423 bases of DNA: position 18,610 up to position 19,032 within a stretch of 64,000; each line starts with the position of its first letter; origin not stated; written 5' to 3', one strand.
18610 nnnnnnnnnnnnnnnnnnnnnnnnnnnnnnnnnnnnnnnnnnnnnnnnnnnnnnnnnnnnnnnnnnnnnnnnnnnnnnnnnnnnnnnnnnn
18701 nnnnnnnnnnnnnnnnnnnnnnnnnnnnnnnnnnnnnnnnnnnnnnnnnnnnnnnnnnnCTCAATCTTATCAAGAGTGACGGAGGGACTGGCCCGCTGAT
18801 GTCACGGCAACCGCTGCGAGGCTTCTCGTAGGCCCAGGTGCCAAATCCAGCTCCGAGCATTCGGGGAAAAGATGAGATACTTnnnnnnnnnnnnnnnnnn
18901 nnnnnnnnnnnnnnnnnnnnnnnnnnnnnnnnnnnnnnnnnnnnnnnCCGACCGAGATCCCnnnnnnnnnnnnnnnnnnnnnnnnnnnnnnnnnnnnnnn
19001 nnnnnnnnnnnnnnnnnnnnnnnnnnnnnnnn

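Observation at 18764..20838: SAM-I riboswitch controlling a ThrC-like enzyme, a GG-terminated sulfur-carrier protein and a stand-alone NIL protein: candidate protein-thiocarboxylate route to homocysteine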

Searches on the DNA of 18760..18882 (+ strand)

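Call 52: build_rna_model(alignment_id=A3)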
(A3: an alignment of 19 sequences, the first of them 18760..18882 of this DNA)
Model R1 built from alignment A3 (19 sequences, 168 columns); structure: RNAalifold consensus.
model positions 126; base pairs 29; branch points 2; effective number of sequences 2.01; information 0.59 bits per position. Calibrated on 0.2 Mb of random sequence (short: E-values are rough).
structure used (alignment columns):
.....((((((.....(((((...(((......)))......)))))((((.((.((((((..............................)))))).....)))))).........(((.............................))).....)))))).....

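Call 54: search_with_rna_model(model_id=R1, sources=[L013, L014, L015, L016, L017, L018, L019, L020, L021, L022, L023, L024, L025, L026, L027, L028, L029, L030, L031, L032, L033, L034, L035, L036, L037, L038, L039, L040, L041, L042, L043, L044, L045, L046, L047, L048, L049, L050, L051, L052, L053, L054, L055, L056, L057, L058, L059, L060, L061, L062, L063, L064, L065, L066, L067, L068, L069, L070, L071, L072, L073, L074, L075, L076, L077, L078, L079, L080, L081, L082, L083, L084, L085, L086, L087, L088, L089, L090, L091, L092], max_evalue=0.1)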
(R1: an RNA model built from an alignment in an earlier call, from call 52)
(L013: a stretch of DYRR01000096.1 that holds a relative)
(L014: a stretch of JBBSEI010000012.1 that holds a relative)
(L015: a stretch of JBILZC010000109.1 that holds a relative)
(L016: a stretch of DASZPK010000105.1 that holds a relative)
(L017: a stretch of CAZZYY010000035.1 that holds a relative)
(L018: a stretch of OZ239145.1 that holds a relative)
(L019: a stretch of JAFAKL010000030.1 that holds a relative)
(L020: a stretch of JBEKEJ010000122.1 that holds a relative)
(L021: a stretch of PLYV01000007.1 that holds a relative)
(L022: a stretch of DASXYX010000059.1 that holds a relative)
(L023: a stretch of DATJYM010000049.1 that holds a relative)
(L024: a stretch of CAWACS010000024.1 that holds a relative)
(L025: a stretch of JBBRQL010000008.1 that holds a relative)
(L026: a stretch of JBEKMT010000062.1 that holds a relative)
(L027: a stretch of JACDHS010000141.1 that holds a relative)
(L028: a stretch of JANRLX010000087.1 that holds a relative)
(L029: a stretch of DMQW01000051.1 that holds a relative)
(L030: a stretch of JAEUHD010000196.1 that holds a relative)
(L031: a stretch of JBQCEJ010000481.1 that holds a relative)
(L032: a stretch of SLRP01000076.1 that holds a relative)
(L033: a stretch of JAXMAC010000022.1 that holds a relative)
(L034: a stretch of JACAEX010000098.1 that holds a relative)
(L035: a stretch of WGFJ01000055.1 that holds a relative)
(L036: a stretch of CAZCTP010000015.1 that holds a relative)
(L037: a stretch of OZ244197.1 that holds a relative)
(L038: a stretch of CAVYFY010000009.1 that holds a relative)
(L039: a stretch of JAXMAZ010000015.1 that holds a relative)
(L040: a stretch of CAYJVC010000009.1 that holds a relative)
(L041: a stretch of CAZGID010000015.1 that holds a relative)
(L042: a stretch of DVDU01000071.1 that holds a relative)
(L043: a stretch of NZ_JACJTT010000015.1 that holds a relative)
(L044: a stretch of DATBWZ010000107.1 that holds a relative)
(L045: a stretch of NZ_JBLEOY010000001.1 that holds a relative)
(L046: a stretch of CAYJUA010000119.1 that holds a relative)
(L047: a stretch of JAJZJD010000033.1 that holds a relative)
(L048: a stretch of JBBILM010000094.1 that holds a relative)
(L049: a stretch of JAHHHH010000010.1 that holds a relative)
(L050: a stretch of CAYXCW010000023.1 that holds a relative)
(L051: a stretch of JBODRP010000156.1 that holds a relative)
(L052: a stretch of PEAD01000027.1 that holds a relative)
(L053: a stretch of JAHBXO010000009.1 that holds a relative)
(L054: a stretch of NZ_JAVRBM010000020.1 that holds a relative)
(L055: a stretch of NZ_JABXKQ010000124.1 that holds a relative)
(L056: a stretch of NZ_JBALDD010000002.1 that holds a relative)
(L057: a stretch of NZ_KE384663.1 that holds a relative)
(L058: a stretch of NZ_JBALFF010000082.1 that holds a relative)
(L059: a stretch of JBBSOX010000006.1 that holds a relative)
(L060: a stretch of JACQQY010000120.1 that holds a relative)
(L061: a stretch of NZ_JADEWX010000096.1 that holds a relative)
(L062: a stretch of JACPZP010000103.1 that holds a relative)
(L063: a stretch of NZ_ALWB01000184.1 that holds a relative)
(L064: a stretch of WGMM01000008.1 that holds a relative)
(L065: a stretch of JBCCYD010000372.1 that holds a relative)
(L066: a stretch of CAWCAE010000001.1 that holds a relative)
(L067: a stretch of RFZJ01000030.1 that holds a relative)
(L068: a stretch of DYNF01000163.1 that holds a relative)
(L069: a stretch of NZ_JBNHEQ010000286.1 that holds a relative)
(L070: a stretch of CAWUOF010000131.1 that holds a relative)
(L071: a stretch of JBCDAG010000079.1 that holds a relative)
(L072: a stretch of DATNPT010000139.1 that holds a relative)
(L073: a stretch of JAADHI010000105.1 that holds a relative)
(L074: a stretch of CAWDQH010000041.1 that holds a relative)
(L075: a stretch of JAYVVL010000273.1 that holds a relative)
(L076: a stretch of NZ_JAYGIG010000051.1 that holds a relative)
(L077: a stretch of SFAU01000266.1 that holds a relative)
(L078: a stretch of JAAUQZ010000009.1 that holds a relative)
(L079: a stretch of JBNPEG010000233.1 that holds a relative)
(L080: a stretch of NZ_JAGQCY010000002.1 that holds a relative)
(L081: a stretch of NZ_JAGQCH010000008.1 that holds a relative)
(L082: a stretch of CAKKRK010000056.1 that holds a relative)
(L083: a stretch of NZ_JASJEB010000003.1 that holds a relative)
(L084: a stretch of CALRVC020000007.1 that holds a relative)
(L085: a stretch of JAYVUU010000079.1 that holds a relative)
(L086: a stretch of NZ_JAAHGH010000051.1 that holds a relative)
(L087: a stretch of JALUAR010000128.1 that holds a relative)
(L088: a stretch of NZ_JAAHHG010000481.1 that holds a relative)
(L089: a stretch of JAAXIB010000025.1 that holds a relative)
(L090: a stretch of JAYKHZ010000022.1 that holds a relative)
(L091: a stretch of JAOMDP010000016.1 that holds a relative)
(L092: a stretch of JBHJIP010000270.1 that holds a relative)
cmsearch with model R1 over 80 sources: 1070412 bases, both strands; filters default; matches with E-value up to 0.1: 27.
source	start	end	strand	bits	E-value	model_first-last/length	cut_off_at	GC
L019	7814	7936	+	120.6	1e-34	1-126/126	no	0.57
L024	7743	7866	+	117.8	7.6e-34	1-126/126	no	0.65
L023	7721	7844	+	112.5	3.6e-32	1-126/126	no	0.64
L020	1569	1692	+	112.4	3.7e-32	1-126/126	no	0.65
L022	7796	7918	+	111.3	8.6e-32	1-126/126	no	0.54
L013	7763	7901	+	110.9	1.2e-31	1-126/126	no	0.64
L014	7802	7928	+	110.1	2e-31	1-126/126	no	0.65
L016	7760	7900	+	109.6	3e-31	1-126/126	no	0.6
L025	2925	3056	+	108.2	8.2e-31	1-126/126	no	0.64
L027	6557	6680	+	107.4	1.5e-30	1-126/126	no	0.56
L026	7772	7896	+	105.6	5.6e-30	1-126/126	no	0.5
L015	1543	1698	+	103.3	2.8e-29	1-126/126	no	0.57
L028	328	455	+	102.1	7e-29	1-126/126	no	0.52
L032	285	411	+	101.7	9e-29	1-126/126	no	0.57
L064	7699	7834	+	97.2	2.5e-27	1-126/126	no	0.56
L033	2118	2244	+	96.9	3e-27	1-126/126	no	0.47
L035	7806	7924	+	95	1.2e-26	1-126/126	no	0.6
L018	7760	7899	+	94.7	1.5e-26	1-126/126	no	0.57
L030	7753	7884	+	91.4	1.7e-25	1-126/126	no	0.62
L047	4841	4951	+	85.6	1.1e-23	1-126/126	no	0.45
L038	7787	7900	+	85.1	1.6e-23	1-126/126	no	0.57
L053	7752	7887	+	84.9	1.9e-23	1-126/126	no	0.6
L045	7808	7912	+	83.1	6.9e-23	1-126/126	no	0.47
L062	7683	7855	+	81.9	1.6e-22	1-126/126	no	0.55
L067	6325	6448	+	81.7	1.9e-22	1-126/126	no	0.56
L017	1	136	+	80.8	3.7e-22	5-126/126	5'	0.65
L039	7668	7826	+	72.6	1.4e-19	1-126/126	no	0.69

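Call 72: search_with_rna_model(model_id=R1, sources=[L093, L094, L095, L096, L097, L098, L099, L100, L101, L102, L103, L104, L105, L106, L107, L108, L109, L110, L111, L112, L113, L114, L115, L116, L117, L118, L119, L120, L121, L122, L123, L124, L125, L126, L127, L128, L129, L130, L131, L132, L133, L134, L135, L136, L137, L138, L139, L140, L141, L142, L143, L144, L145, L146, L147, L148, L149, L150, L151, L152, L153, L154, L155, L156, L157, L158, L159, L160, L161, L162, L163, L164, L165, L166, L167, L168, L169, L170, L171, L172], max_evalue=0.01)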
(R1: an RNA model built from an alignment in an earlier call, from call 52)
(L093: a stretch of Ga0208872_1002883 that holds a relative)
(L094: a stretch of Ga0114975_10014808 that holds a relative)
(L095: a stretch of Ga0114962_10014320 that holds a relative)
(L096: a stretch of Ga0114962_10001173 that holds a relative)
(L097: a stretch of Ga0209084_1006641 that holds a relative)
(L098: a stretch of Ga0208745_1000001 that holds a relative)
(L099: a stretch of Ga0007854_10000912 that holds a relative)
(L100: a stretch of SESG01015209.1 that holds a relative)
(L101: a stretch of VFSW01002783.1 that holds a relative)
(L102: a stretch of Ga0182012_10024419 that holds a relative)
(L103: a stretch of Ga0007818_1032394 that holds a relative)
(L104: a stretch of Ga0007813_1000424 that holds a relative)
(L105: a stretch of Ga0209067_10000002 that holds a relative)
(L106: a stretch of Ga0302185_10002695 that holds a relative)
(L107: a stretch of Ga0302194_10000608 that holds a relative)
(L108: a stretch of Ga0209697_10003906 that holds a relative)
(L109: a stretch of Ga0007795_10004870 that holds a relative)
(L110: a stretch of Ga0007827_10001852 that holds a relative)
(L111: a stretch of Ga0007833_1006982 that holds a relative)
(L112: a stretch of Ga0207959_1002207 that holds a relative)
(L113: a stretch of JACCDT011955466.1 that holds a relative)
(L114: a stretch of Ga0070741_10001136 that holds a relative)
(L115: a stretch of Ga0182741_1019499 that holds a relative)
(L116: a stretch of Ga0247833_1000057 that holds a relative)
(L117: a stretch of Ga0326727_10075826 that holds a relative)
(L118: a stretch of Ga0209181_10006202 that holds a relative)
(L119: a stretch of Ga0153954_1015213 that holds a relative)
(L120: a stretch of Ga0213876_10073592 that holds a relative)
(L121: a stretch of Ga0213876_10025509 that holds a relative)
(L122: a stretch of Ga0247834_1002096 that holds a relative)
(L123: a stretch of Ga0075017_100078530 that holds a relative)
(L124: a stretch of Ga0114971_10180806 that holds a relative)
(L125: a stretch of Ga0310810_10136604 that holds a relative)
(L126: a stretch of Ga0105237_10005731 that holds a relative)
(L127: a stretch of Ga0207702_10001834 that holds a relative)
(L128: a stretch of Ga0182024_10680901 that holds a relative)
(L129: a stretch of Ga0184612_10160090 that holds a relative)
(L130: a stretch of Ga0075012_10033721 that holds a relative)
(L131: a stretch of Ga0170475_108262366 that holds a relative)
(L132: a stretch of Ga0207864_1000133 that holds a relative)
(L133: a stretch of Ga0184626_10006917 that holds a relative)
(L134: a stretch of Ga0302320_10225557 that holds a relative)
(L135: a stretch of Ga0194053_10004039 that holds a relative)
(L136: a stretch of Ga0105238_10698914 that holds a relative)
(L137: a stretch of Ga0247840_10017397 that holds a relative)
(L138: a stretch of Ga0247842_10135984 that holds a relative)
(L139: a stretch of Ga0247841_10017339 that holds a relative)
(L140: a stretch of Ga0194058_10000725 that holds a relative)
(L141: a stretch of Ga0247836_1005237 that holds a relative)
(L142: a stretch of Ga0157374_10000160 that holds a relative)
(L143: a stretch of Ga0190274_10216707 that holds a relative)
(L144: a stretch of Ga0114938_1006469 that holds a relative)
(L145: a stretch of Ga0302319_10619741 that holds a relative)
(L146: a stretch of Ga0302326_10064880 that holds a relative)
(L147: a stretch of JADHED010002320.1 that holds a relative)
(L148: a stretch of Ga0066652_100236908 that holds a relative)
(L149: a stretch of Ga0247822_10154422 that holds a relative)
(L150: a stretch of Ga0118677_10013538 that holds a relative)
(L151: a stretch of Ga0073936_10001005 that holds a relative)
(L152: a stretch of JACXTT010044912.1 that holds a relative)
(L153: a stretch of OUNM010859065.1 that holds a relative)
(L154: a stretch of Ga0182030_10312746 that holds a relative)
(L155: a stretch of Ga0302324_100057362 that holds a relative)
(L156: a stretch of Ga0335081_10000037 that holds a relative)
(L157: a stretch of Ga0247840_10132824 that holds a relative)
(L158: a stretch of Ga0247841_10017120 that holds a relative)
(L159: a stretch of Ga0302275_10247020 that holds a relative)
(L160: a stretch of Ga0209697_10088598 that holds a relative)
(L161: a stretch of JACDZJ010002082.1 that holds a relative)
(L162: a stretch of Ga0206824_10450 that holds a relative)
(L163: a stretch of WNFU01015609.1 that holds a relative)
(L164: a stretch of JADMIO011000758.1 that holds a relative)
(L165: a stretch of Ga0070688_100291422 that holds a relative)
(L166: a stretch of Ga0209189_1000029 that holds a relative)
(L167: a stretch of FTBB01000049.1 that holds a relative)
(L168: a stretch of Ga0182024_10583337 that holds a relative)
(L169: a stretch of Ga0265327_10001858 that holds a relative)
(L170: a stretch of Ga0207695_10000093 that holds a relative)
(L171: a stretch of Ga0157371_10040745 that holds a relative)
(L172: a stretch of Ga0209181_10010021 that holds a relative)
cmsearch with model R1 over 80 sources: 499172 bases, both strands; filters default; matches with E-value up to 0.01: 34.
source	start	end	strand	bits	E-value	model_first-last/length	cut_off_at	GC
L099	4177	4297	+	121.4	2.6e-35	1-126/126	no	0.55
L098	4185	4305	+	120.8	4e-35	1-126/126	no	0.54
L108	1170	1290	+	120.4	5.2e-35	1-126/126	no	0.55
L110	1066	1186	+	119.3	1.2e-34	1-126/126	no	0.59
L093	2101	2221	+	118.3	2.4e-34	1-126/126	no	0.56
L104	4191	4311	+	116.8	7.2e-34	1-126/126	no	0.59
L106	4046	4167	+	116.2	1.2e-33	1-126/126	no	0.56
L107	4046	4167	+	116.2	1.2e-33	1-126/126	no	0.56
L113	537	657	+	115.9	1.4e-33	1-126/126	no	0.59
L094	458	579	+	115.8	1.5e-33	1-126/126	no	0.52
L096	4180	4301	+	115.8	1.5e-33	1-126/126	no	0.52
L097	1658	1779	+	115.8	1.5e-33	1-126/126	no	0.52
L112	769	888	+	114.4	4.2e-33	1-126/126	no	0.59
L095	2271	2393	+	113.1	1.1e-32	1-126/126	no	0.52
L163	3279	3402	+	112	2.3e-32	1-126/126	no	0.56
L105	4129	4263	+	111.4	3.8e-32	1-126/126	no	0.53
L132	4057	4186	+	111.2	4.3e-32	1-126/126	no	0.61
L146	2406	2548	+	109.5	1.5e-31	1-126/126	no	0.64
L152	243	371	+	107.7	5.4e-31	1-126/126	no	0.57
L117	376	529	+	107.1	8.2e-31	1-126/126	no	0.62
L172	4047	4177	+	106.2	1.6e-30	1-126/126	no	0.62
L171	922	1045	+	105.8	2.1e-30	1-126/126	no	0.56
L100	358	520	+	105.1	3.5e-30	1-126/126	no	0.55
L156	4152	4296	+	104.5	5.8e-30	1-126/126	no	0.66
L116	4138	4287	+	103.6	1.1e-29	1-126/126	no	0.56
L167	4103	4246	+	102.3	2.7e-29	1-126/126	no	0.55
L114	4187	4341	+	101.7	4.2e-29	1-126/126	no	0.52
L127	4009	4188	+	100.1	1.4e-28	1-126/126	no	0.64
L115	207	368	+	99.7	1.8e-28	1-126/126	no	0.62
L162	2736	2880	+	99.4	2.3e-28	1-126/126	no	0.61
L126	3935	4081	+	99.1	2.8e-28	1-126/126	no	0.59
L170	4065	4226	+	98.5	4.5e-28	1-126/126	no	0.55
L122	4198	4312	+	96.5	1.8e-27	1-126/126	no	0.63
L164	4030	4159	+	94.2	9.7e-27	1-126/126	no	0.62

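Call 78: search_with_rna_model(model_id=R1, sources=[L173, window], max_evalue=0.01)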
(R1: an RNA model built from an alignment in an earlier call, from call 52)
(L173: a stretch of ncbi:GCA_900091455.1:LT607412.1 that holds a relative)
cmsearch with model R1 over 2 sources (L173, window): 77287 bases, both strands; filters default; matches with E-value up to 0.01: 2.
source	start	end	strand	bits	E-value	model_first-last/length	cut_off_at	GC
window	18761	18881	+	119.5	1.6e-35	1-126/126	no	0.56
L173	5852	5993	+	78.9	1.1e-22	1-126/126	no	0.7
